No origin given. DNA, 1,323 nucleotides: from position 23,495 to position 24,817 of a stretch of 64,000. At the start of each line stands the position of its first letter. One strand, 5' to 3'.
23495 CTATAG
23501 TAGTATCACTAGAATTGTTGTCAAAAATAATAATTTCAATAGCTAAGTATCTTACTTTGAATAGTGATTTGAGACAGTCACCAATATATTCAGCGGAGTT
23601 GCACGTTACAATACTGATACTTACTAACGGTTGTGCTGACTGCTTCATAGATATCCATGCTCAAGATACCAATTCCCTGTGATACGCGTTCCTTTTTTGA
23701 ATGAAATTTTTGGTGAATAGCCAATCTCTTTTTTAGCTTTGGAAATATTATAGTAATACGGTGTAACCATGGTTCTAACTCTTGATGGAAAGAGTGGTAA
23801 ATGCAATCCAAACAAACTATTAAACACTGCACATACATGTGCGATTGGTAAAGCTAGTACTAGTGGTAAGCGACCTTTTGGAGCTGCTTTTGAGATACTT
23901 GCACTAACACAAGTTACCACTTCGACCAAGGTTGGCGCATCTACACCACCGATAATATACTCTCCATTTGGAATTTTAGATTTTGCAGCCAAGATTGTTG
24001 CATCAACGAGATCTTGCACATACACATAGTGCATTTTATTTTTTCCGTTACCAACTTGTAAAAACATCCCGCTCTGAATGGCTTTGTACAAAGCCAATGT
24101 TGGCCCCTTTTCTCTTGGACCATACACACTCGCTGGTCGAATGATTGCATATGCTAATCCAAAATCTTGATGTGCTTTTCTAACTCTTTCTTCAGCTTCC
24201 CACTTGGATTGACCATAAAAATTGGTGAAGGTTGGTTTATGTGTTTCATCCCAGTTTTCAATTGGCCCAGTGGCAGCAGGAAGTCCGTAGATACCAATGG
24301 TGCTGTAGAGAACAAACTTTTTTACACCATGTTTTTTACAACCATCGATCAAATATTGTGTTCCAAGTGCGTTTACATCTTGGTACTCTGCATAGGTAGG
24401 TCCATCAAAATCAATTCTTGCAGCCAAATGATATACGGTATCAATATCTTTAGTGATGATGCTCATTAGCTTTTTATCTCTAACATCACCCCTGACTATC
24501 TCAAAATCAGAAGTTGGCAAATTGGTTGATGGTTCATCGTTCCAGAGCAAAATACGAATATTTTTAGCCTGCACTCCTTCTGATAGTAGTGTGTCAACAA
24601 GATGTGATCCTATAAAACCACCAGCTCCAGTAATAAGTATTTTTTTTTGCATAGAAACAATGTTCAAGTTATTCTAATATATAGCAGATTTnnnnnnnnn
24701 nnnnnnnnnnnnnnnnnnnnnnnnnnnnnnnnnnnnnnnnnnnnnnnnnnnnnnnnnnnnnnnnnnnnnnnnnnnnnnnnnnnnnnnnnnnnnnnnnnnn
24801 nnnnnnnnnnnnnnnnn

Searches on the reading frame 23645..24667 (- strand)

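Call 30: search_protein_families(library=ncbifam, proteins=[window:23645-24667:-], max_evalue=0.001)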
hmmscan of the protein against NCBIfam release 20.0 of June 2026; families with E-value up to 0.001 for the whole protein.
window:23645-24667:- (340 aa): 30 families (the best 25 are shown)
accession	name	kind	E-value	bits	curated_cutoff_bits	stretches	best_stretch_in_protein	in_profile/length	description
TIGR03466.1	HpnA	hypoth_equivalog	2.7e-39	135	367.65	1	9-340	2-327/327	hopanoid-associated sugar epimerase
NF042422.1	oxyalk_red_OleD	equivalog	1.7e-35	123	580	1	9-328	2-322/329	2-alkyl-3-oxoalkanoate reductase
TIGR04180.1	EDH_00030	hypoth_equivalog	8.9e-33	113.6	475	1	10-240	1-237/297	NAD-dependent 4,6-dehydratase LegB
NF042423.1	oxyalk_red_Shew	equivalog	1.4e-30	106.5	580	1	5-327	6-328/331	2-alkyl-3-oxoalkanoate reductase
NF052578.1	StrlDmthSdmBMthl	equivalog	3.8e-29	102.5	600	1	10-339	3-327/328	sterol demethylase protein SdmB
TIGR01181.1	dTDP_gluc_dehyt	equivalog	3.7e-26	92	365.1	1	9-337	1-314/321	dTDP-glucose 4,6-dehydratase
TIGR01179.1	galE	equivalog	5.1e-22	78.1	262.3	1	9-188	1-183/332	UDP-glucose 4-epimerase GalE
TIGR01746.1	Thioester-redct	subfamily_domain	1.5e-19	70.5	213.35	1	9-188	1-202/371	thioester reductase domain-containing protein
TIGR02197.1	heptose_epim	equivalog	7.6e-16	58.1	274.6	1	10-260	1-262/316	ADP-glyceromanno-heptose 6-epimerase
NF007582.0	PRK10217.1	equivalog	3.6e-14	52.6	698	1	8-336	2-333/355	dTDP-glucose 4,6-dehydratase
NF043036.1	ErythonDh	equivalog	1.2e-13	50.9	325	1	9-130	2-132/321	D-erythronate dehydrogenase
NF007956.0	PRK10675.1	subfamily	1.6e-12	47.2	394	1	9-162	2-160/338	UDP-glucose 4-epimerase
TIGR01214.1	rmlD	equivalog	7.2e-12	45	224.05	1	9-185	1-154/285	dTDP-4-dehydrorhamnose reductase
NF005539.0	PRK07201.1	equivalog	3.1e-11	42.8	549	1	10-188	3-184/657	SDR family oxidoreductase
NF007490.0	PRK10084.1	subfamily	6.3e-11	41.9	649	1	9-264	2-283/361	dTDP-glucose 4,6-dehydratase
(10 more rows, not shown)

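Call 85: search_protein_families(library=pfam, proteins=[window:23645-24667:-], max_evalue=0.00001)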
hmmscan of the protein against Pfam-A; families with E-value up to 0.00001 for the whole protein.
window:23645-24667:- (340 aa): 8 families
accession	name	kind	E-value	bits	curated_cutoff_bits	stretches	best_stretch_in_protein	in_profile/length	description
PF01370.27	Epimerase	-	1.9e-39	135.9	20.9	1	10-240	1-240/240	NAD dependent epimerase/dehydratase family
PF01073.25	3Beta_HSD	-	3.3e-37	128.5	22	1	11-230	1-231/280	3-beta hydroxysteroid dehydrogenase/isomerase family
PF16363.11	GDP_Man_Dehyd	-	1.6e-32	113.7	27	1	11-328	1-330/332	GDP-mannose 4,6 dehydratase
PF07993.18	NAD_binding_4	-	1.2e-23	84.1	20.1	1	12-192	1-218/258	Male sterility protein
PF13460.12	NAD_binding_10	-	2.6e-16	60.4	27.2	1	14-185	1-150/184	NAD(P)H-binding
PF04321.23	RmlD_sub_bind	-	1.5e-15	57.5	27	1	9-207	2-177/287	RmlD substrate binding domain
PF02719.21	Polysacc_synt_2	-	1.5e-12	47.7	20.2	1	10-123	1-128/293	Polysaccharide biosynthesis protein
PF05368.20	NmrA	-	1.2e-09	38.7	27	1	6-268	1-244/298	NmrA-like family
